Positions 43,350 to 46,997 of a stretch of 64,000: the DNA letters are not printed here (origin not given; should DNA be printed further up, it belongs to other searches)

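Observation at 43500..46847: Chimeric gene assembled from paralogues of two neighbouring genes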

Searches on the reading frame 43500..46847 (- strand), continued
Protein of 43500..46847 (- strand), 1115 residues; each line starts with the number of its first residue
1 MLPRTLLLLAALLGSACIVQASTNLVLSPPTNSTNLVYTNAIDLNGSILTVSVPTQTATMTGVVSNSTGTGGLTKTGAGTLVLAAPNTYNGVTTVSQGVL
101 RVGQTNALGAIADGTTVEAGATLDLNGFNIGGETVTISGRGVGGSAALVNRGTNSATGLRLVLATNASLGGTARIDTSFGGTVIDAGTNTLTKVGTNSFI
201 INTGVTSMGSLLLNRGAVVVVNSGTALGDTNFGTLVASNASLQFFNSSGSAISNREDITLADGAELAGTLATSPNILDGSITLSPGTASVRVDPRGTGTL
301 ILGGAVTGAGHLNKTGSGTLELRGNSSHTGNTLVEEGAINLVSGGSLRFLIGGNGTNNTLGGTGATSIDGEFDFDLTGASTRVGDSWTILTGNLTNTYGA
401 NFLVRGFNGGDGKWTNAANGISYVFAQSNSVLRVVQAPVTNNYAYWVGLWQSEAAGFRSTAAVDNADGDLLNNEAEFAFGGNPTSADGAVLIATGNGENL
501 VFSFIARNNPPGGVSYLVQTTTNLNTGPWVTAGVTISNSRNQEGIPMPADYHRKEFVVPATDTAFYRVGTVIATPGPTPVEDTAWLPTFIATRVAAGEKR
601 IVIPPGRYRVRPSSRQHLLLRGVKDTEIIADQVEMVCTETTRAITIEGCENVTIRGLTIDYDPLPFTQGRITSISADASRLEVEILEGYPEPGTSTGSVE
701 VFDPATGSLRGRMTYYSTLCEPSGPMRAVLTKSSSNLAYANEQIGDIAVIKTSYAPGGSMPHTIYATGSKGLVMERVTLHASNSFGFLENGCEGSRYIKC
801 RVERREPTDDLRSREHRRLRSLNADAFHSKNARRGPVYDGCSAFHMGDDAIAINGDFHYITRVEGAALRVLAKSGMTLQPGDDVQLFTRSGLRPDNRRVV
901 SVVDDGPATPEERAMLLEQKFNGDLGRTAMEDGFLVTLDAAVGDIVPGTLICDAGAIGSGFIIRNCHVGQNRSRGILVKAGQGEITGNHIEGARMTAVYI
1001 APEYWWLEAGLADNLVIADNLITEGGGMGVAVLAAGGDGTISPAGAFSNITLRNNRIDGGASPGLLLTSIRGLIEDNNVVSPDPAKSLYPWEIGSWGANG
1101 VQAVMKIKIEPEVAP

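Call 21: find_encoding_contigs(protein=P0003, flank=10000, max_places=3)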
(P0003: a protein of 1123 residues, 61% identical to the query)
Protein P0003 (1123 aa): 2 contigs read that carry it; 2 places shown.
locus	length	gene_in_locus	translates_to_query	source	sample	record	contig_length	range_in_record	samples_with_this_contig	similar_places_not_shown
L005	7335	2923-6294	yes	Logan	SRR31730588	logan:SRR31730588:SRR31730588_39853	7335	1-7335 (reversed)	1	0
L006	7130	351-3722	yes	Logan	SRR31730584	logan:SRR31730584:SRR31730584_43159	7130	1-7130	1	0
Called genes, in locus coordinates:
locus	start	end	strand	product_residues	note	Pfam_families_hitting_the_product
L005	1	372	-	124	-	?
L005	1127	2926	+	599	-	PF13229:Beta_helix (weak)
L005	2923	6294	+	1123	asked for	PF12951:PATR, PF13229:Beta_helix (weak)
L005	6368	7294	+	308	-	PF16227:DUF4886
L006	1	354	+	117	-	?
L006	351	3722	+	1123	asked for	PF12951:PATR, PF13229:Beta_helix (weak)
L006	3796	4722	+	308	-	PF16227:DUF4886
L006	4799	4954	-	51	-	-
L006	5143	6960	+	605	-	PF13229:Beta_helix (weak)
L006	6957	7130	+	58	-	?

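Call 45: search_protein_representatives(protein=window:43500-46847:-)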
Query: 1115 residues. Proteins with E-value up to 0.001 (for the whole library): 11025; up to 1e-10: 4021; up to 1e-30: 645. The best 150 are listed.
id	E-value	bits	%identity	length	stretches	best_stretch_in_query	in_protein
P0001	0.0e+00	1676.2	70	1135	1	4-1111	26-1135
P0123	2.5e-213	727.4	60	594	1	573-1112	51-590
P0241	4.3e-161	554.5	41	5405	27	35-251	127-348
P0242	4.1e-152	524.7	39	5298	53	56-135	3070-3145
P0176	2.3e-148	512.3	55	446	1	684-1112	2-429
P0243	4.0e-130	451.9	38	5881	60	68-138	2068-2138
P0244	1.0e-128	447.3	47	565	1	588-1081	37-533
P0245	4.5e-124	431.9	35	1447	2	588-1084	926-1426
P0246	4.6e-123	428.6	45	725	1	588-1100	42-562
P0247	1.3e-121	423.7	43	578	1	586-1097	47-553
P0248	2.1e-118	413.1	45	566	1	576-1099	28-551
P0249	3.5e-118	412.4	43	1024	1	575-1095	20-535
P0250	7.0e-118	411.4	43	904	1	575-1089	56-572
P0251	8.1e-118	411.2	34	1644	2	590-1078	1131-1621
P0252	1.1e-117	410.8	43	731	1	586-1100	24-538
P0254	2.7e-117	409.4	43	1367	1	584-1080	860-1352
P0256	8.0e-117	407.9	42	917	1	579-1092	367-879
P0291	7.8e-98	345.0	36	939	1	577-1091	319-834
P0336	5.2e-71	256.2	35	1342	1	594-1084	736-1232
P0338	8.6e-71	255.5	35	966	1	591-1086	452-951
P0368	2.3e-63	230.9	32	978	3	589-1063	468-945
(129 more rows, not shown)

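Call 47: search_protein_families(library=pfam, proteins=[P0245, P0251, P0254, P0336, P0338, P0368, P0256, P0291], max_evalue=0.001)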
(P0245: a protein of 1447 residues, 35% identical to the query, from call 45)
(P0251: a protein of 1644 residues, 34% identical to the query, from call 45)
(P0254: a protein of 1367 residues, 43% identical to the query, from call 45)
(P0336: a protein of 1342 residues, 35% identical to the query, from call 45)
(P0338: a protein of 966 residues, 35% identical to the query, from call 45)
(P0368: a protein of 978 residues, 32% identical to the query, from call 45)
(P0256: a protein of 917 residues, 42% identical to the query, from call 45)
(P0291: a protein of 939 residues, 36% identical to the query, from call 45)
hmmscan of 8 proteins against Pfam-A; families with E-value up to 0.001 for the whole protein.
P0245 (1447 aa): 4 families
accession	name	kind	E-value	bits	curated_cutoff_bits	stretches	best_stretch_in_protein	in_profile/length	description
PF13229.12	Beta_helix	-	2.6e-16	60.1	25.9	2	1303-1422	55-158/158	Right handed beta helix region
PF05448.18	AXE1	-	1e-14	54.5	21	1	140-417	17-304/321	Acetyl xylan esterase (AXE1)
PF05048.19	NosD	-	7.4e-09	35.8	23.6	1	1303-1434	25-133/212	Periplasmic copper-binding protein (NosD)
PF07602.17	DUF1565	-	3.5e-05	23.7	20.3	0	1294-1417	101-211/257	Protein of unknown function (DUF1565)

P0251 (1644 aa): 4 families
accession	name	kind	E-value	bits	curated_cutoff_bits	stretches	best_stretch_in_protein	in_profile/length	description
PF13229.12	Beta_helix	-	3.5e-20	72.6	25.9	2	1504-1623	55-158/158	Right handed beta helix region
PF05448.18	AXE1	-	1.4e-13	50.7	21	1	599-874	18-303/321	Acetyl xylan esterase (AXE1)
PF05048.19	NosD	-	1.6e-08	34.7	23.6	1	1504-1634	25-132/212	Periplasmic copper-binding protein (NosD)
PF07602.17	DUF1565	-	0.00015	21.6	20.3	0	1496-1609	102-203/257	Protein of unknown function (DUF1565)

P0254 (1367 aa): 6 families
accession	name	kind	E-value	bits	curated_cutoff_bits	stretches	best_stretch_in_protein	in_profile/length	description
PF00498.31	FHA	-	1.3e-34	118.9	20.7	2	114-177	2-67/67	FHA domain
PF16697.10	Yop-YscD_cpl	-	3.9e-33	114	33.2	2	95-185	1-92/94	Inner membrane component of T3SS, cytoplasmic domain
PF00069.31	Pkinase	-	1.3e-25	90.8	31.7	1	300-542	2-253/263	Protein kinase domain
PF07714.23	PK_Tyr_Ser-Thr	-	5.3e-19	69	23.1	1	300-540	2-248/258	Protein tyrosine and serine/threonine kinase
PF13229.12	Beta_helix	-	4.9e-11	43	25.9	1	1227-1308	73-148/158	Right handed beta helix region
PF05048.19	NosD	-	4.4e-05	23.5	23.6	0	1232-1339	69-155/212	Periplasmic copper-binding protein (NosD)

P0336 (1342 aa): 5 families
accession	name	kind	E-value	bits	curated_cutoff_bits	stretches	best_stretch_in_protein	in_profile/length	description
PF00041.27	fn3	-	9.1e-18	64.7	25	2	37-115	2-80/84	Fibronectin type III domain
PF14828.11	Amnionless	-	7.7e-05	22.1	30.4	1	134-216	7-90/442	Amnionless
PF17425.8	Arylsulfotran_N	-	0.00011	22.6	24.2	0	670-716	40-80/88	Arylsulfotransferase Ig-like domain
PF18962.6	Por_Secre_tail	-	0.00015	22.4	27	1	1280-1342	8-75/75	Secretion system C-terminal sorting domain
PF10162.14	G8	-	0.0005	20.4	22.9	0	142-188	1-45/124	G8 domain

P0338 (966 aa): 3 families
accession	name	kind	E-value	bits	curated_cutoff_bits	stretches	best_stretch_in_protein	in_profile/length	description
PF05448.18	AXE1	-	2.6e-17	63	21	1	147-423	17-303/321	Acetyl xylan esterase (AXE1)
PF13229.12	Beta_helix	-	9.6e-12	45.2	25.9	1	822-944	54-158/158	Right handed beta helix region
PF05048.19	NosD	-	5.6e-07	29.7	23.6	0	826-898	70-134/212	Periplasmic copper-binding protein (NosD)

P0368 (978 aa): 4 families
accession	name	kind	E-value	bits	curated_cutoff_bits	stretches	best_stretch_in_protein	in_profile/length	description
PF13229.12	Beta_helix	-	2.8e-18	66.5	25.9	2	839-919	75-149/158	Right handed beta helix region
PF05048.19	NosD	-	1.3e-06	28.4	23.6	0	840-914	70-133/212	Periplasmic copper-binding protein (NosD)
PF07602.17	DUF1565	-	0.00022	21.1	20.3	1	837-920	105-185/257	Protein of unknown function (DUF1565)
PF08480.16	Disaggr_assoc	-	0.00061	20.2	22.6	0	862-943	60-140/194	Disaggregatase related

P0256 (917 aa): 2 families
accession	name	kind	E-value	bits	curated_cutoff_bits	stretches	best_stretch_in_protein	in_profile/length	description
PF13229.12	Beta_helix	-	1.1e-09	38.6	25.9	1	747-867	57-158/158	Right handed beta helix region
PF05048.19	NosD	-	0.0003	20.7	23.6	0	747-826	116-186/212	Periplasmic copper-binding protein (NosD)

P0291 (939 aa): 4 families
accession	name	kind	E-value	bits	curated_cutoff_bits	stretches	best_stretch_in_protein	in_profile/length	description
PF13229.12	Beta_helix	-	2.3e-12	47.2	25.9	1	702-827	30-138/158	Right handed beta helix region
PF13385.13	Laminin_G_3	-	3.8e-11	43.8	27.6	1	78-228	3-150/151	Concanavalin A-like lectin/glucanases superfamily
PF18962.6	Por_Secre_tail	-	3.4e-07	30.9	27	1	873-939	1-72/75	Secretion system C-terminal sorting domain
PF05048.19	NosD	-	0.00011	22.1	23.6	1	702-858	25-141/212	Periplasmic copper-binding protein (NosD)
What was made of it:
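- Closest known: Anchored, modular CAZymes of glycan-utilisation loci. Same: Other members of this enzyme family carry T9SS CTD, Laminin_G_3, fn3 or AXE1 domains (call 47).
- Other family members carry lectin-like or Ig-like accessory domains such as Laminin_G_3 and fn3 (call 47).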

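Call 49: find_related_loci(query=A3, collection=genome_contigs, flank=10000)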
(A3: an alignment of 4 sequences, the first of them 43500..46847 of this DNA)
Query A3 (1115 aa) in genome_contigs; peptide patterns used: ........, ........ (x = any residue, [..] = any of these).
211 stretches matched a pattern; 179 encode a relative of the query (tblastn E <= 1e-3); the best 80 are kept; 80 distinct loci.
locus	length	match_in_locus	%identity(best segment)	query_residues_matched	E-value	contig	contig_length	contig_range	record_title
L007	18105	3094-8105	65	5-1115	0e+0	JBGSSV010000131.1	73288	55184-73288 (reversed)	MAG: Chthoniobacterales bacterium isolate JTS-AC390 k141_3862632, whole genome shotgun sequence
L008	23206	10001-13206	59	558-1110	0e+0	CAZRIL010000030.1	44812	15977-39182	MAG TPA_asm: uncultured Chthoniobacter sp. isolate SRP242652_co2_52 genome assembly, contig: NODE_998_length_44812_cov_8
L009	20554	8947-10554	58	575-1110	0e+0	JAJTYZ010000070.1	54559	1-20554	MAG: Chthoniobacterales bacterium isolate DTUVER2 70-Genome52, whole genome shotgun sequence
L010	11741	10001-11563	57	589-1110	0e+0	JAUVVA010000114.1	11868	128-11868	MAG: Verrucomicrobiota bacterium isolate CSMAG_1152 CSMAG_1152_k127_5893768_length_11868_cov_37.3918, whole genome shotg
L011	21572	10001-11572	56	586-1110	0e+0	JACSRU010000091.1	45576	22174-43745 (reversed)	MAG: Chthoniobacterales bacterium isolate VE2 contig-70_645, whole genome shotgun sequence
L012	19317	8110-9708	55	573-1110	0e+0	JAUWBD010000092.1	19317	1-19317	MAG: Verrucomicrobiota bacterium isolate CSMAG_1311 CSMAG_1311_k141_1285947_length_19317_cov_13.8104, whole genome shotg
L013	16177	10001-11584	51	575-1105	3e-167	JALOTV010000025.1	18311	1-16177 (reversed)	MAG: Opitutaceae bacterium isolate Prado242 scaffold_4429, whole genome shotgun sequence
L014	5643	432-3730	51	586-1105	7e-170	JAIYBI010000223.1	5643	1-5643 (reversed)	MAG: Opitutaceae bacterium isolate E1_MAG_00038 pond_E1_MAG_00038_000000000184, whole genome shotgun sequence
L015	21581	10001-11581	48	586-1111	4e-140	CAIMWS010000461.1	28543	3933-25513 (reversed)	MAG: uncultured Verrucomicrobia bacterium isolate LaPlata_bin-2736 genome assembly, contig: bin-2736:461/561, whole geno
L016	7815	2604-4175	45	586-1110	2e-139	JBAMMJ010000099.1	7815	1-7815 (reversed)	MAG: Verrucomicrobiota bacterium isolate MAG28 ExploCarb_3808S_S2_2099_length_7815_cov_3, whole genome shotgun sequence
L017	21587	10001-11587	43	581-1110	8e-138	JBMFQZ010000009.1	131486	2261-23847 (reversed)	MAG: Verrucomicrobiia bacterium isolate KM4344-28 NODE_9_length_131486_cov_7.534149, whole genome shotgun sequence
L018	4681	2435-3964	45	577-1088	1e-140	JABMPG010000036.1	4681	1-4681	MAG: bacterium isolate bin.579 k141_268648, whole genome shotgun sequence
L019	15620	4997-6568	45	586-1111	2e-137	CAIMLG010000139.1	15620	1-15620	MAG: uncultured Verrucomicrobia subdivision 3 bacterium isolate MJ-time_bin-6593 genome assembly, contig: bin-6593:139/3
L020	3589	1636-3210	45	586-1110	6e-143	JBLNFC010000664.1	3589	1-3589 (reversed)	MAG: Acidobacteriota bacterium isolate MAG56 PRJNA385547_bin4_renamed_663, whole genome shotgun sequence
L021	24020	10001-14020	47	586-1107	2e-136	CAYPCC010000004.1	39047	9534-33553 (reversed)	MAG TPA_asm: uncultured Phycisphaera sp. isolate SRP072547_co2_92 genome assembly, contig: NODE_1081_length_39047_cov_5.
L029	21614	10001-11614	44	586-1115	7e-131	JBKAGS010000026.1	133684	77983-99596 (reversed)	MAG: Phycisphaeraceae bacterium isolate Ske_MAG10 Ske_MAG10_0026, whole genome shotgun sequence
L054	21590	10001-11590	41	586-1115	6e-120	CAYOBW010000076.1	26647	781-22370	MAG TPA_asm: uncultured Victivallales bacterium isolate SRP272421_co2_758 genome assembly, contig: NODE_4492_length_2664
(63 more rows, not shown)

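Call 67: find_encoding_contigs(protein=P0007, flank=10000, max_places=1)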
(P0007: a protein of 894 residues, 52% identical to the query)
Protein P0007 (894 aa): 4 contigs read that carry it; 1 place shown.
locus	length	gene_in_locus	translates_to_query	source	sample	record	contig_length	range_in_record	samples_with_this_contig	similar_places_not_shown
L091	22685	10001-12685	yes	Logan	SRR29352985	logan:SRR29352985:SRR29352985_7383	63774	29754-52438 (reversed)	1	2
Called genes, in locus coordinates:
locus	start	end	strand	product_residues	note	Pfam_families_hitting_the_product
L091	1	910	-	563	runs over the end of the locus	PF23763:Beta-barrel_GLAA-B_I, PF23764:Beta-barrel_GLAA-B_II, PF13229:Beta_helix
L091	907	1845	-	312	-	PF16227:DUF4886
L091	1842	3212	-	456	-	PF01547:SBP_bac_1, PF13531:SBP_bac_11 (faint), PF13416:SBP_bac_8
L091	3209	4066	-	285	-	PF00528:BPD_transp_1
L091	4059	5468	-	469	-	PF00528:BPD_transp_1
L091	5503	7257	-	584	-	PF13229:Beta_helix (faint)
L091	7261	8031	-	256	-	PF07963:N_methyl, PF07596:SBP_bac_10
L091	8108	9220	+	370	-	PF00392:GntR, PF00532:Peripla_BP_1, PF13377:Peripla_BP_3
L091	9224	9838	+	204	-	-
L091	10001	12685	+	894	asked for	PF12951:PATR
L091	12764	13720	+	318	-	PF05448:AXE1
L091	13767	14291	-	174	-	-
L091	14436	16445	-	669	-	PF03629:SASA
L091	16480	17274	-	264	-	PF07963:N_methyl (weak)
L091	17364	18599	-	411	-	PF00150:Cellulase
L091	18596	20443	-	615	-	PF00884:Sulfatase, PF16347:SGSH_C (faint)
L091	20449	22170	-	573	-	PF00884:Sulfatase, PF16347:SGSH_C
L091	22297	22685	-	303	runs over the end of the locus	-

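Call 68: find_encoding_contigs(protein=P0004, flank=10000, max_places=1)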
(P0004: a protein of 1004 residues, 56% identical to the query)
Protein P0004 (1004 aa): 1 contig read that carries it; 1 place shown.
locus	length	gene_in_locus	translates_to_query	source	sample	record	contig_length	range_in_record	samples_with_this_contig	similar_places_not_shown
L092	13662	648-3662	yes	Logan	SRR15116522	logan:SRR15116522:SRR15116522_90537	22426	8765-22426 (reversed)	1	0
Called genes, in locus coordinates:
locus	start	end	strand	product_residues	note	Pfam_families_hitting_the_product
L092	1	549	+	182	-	?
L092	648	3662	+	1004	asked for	PF12951:PATR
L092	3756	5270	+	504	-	PF00884:Sulfatase, PF01663:Phosphodiest (faint), PF16347:SGSH_C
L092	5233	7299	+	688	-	PF03629:SASA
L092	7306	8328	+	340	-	PF05448:AXE1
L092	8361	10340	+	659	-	PF13229:Beta_helix (faint)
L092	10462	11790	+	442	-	PF00884:Sulfatase, PF16347:SGSH_C (weak)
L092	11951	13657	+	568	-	PF12708:Pect-lyase_RHGA_epim (weak), PF00295:Glyco_hydro_28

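Call 76: find_encoding_contigs(protein=P0005, flank=2000, max_places=2)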
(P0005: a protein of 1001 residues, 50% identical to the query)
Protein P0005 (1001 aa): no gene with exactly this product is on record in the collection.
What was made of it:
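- Tried and rejected: Looking up B to identify it failed (call 76).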
